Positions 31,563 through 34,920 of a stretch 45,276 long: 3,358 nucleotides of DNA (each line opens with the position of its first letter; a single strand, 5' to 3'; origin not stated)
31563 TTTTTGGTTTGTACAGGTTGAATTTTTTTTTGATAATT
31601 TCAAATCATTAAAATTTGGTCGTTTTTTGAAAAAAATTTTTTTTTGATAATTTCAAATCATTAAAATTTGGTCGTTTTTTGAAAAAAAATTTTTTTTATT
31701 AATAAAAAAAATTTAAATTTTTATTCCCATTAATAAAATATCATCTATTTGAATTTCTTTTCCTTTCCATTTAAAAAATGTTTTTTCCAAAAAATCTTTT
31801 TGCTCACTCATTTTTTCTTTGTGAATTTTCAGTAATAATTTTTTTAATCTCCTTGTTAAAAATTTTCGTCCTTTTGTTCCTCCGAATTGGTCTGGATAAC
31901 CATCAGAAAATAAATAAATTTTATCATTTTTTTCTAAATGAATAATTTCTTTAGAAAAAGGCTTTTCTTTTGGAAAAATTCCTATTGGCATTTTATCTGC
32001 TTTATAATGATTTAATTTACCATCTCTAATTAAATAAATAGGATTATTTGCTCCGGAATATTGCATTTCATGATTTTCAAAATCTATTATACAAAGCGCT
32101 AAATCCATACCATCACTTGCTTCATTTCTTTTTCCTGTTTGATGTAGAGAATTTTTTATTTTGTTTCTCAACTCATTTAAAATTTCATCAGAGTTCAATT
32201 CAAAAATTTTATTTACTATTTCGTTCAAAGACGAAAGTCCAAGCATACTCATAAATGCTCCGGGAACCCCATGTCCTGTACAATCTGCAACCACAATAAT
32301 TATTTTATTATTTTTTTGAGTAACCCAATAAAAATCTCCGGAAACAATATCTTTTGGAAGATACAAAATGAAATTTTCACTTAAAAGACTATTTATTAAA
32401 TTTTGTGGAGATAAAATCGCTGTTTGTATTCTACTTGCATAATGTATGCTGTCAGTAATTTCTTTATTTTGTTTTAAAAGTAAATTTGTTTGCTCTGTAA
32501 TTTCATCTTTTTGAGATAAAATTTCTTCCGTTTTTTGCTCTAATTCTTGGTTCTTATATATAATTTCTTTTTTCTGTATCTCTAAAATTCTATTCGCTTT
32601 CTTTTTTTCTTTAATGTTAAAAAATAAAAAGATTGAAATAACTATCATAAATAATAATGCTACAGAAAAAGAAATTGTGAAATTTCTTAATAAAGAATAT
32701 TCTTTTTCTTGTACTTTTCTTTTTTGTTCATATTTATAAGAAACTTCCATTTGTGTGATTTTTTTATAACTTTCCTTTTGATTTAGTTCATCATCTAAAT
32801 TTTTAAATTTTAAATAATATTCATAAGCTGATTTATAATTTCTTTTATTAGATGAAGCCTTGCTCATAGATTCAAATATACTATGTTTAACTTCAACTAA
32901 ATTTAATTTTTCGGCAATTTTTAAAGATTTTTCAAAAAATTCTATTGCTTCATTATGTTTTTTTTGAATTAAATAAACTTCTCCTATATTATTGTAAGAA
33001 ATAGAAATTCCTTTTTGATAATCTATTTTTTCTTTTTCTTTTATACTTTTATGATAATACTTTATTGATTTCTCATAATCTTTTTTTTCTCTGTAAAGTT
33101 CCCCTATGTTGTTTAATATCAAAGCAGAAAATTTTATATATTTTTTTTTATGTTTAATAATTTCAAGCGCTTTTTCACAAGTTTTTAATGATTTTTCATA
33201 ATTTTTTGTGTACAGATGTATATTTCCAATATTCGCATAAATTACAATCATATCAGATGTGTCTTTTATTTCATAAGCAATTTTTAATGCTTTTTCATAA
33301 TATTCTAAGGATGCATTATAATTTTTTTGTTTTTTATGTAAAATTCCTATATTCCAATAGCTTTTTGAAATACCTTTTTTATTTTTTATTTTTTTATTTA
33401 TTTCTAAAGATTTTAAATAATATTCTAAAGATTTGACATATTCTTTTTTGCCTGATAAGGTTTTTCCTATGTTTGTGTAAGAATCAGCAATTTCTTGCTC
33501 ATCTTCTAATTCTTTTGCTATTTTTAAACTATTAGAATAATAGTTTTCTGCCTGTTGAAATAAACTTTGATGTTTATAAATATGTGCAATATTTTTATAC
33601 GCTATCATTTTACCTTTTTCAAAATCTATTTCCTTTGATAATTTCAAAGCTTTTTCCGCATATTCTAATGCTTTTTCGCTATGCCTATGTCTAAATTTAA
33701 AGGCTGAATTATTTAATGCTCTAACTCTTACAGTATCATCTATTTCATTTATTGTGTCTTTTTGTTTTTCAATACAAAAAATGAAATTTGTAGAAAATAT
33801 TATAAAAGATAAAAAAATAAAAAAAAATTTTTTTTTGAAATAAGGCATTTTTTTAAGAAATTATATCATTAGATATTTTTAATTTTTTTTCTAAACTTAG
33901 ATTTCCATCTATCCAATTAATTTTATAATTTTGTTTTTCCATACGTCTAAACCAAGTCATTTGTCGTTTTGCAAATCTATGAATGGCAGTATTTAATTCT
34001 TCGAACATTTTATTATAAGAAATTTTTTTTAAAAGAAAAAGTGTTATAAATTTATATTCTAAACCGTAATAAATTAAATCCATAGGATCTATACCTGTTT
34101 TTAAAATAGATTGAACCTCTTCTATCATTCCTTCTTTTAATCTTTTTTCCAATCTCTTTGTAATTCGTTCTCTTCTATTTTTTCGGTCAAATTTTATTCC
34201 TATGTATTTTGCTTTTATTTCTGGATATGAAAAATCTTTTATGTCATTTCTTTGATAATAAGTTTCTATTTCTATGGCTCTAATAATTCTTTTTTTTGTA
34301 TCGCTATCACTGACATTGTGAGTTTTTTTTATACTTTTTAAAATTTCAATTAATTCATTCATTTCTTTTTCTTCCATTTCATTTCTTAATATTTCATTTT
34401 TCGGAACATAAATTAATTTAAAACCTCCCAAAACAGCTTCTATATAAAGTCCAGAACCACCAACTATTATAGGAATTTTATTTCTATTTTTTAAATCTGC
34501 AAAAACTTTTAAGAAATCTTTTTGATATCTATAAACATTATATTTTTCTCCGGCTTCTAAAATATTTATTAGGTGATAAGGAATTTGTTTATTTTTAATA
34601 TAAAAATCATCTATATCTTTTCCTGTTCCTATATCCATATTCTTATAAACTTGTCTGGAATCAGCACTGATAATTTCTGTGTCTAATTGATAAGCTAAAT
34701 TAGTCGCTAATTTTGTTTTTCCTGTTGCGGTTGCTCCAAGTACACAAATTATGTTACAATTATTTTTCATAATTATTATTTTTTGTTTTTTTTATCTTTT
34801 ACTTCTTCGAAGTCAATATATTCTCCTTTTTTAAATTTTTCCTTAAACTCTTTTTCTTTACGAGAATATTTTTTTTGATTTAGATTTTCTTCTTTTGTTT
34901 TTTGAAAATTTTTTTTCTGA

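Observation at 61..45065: Pervasive ~51-56 bp A/T-palindromic repeat family occupies about half of all intergenic DNA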

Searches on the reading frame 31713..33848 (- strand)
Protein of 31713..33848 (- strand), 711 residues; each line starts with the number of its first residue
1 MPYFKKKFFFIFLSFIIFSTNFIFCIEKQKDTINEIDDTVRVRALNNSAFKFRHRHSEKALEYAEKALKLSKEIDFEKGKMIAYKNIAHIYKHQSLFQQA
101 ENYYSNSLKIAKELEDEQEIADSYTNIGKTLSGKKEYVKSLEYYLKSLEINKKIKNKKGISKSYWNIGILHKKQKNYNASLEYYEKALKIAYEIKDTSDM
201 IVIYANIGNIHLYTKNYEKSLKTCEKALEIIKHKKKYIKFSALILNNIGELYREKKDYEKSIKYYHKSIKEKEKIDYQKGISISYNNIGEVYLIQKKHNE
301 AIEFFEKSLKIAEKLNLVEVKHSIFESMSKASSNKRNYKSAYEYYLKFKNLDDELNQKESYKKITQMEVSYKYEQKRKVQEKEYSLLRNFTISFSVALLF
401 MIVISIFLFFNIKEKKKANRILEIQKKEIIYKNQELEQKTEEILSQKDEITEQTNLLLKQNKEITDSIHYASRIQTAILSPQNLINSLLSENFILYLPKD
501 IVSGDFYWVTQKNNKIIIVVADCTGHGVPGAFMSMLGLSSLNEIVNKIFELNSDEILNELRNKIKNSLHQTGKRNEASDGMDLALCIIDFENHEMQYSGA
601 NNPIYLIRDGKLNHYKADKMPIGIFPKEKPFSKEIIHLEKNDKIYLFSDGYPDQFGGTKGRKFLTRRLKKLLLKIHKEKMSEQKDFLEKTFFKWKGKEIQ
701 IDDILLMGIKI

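Call 7: search_protein_families(library=pfam, proteins=[window:31713-33848:-])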
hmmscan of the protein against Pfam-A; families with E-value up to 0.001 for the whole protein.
window:31713-33848:- (711 aa): 10 families
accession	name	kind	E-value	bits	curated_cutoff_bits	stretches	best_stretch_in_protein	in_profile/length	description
PF13424.12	TPR_12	-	4.3e-41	139.4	30.1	3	242-314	3-77/77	Tetratricopeptide repeat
PF00515.34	TPR_1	-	3e-37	125.4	27.8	5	284-313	3-32/34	Tetratricopeptide repeat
PF07719.23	TPR_2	-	1e-30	103.7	27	3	162-191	2-31/34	Tetratricopeptide repeat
PF13374.12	TPR_10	-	2e-27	94.8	27.5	1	284-315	4-35/42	Tetratricopeptide repeat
PF13181.12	TPR_8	-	3.4e-26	89.6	25.7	3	284-314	3-33/34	Tetratricopeptide repeat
PF07228.17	SpoIIE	-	1.1e-22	81.3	25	1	514-710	3-190/192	Stage II sporulation protein E (SpoIIE)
PF13176.12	TPR_7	-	1.6e-17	62.4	27.9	0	245-272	2-31/36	Tetratricopeptide repeat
PF17874.7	TPR_MalT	-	2.2e-08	34.2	45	1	164-325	43-204/336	MalT-like TPR region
PF13432.12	TPR_16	-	0.00036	21.4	32.7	0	285-312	34-61/65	Tetratricopeptide repeat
PF13431.12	TPR_17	-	0.00036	21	24.4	0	282-303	13-34/34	Tetratricopeptide repeat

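Call 68: search_protein_families(library=pfam, proteins=[L177:8279-8896:-, L174:9736-10587:-], max_evalue=1)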
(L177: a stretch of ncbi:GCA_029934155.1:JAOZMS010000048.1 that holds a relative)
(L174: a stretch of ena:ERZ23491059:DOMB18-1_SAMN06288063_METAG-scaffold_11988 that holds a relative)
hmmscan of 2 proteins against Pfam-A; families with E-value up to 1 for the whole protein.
L177:8279-8896:- (205 aa): 2 families
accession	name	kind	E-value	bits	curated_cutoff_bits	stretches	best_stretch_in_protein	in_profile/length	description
PF06295.17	ZapG-like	-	0.064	13.7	33.5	1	23-82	27-86/123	Z-ring associated protein G-like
PF07788.17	PDDEXK_10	-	0.12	12.8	21.2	1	111-148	3-39/74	PD-(D/E)XK nuclease superfamily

L174:9736-10587:- (283 aa): 3 families
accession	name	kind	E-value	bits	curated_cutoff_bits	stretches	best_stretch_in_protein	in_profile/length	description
PF01385.25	OrfB_IS605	-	5.9e-22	78.6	30.5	1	52-166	2-117/120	Probable transposase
PF07282.18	Cas12f1-like_TNB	-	2.8e-11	43.8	26.3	1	187-258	1-60/60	Cas12f1-like, TNB domain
PF24450.1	DUF7566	-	0.011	15.8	27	1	60-184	6-112/336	Family of unknown function (DUF7566)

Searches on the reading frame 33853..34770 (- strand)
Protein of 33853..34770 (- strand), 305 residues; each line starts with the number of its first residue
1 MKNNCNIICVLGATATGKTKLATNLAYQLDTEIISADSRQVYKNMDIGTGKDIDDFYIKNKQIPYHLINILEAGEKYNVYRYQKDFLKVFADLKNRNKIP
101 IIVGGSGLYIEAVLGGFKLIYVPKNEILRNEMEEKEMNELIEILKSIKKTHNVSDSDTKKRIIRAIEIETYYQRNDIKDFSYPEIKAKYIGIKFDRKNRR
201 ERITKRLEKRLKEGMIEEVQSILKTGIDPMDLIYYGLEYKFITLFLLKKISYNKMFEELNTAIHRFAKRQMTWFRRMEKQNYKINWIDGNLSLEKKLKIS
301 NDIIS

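Call 18: search_protein_families(library=pfam, proteins=[window:33853-34770:-], max_evalue=0.01)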
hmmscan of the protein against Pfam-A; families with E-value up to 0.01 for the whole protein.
window:33853-34770:- (305 aa): 5 families
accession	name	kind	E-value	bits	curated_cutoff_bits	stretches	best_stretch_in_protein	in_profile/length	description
PF01715.23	IPPT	-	2e-57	195.1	23.6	1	40-276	1-242/243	IPP transferase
PF01745.22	IPT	-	1.6e-06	28.1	20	1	7-54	3-50/233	Isopentenyl transferase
PF20304.3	Sp-CxC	-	0.00073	19.9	27.5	0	263-284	18-39/63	Small protein from certain CxC ATPase-based DNA modification systems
PF13401.12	AAA_22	-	0.0024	18.6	27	0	4-56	4-50/130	AAA domain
PF13671.12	AAA_33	-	0.0032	18.2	27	0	8-46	2-38/143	AAA domain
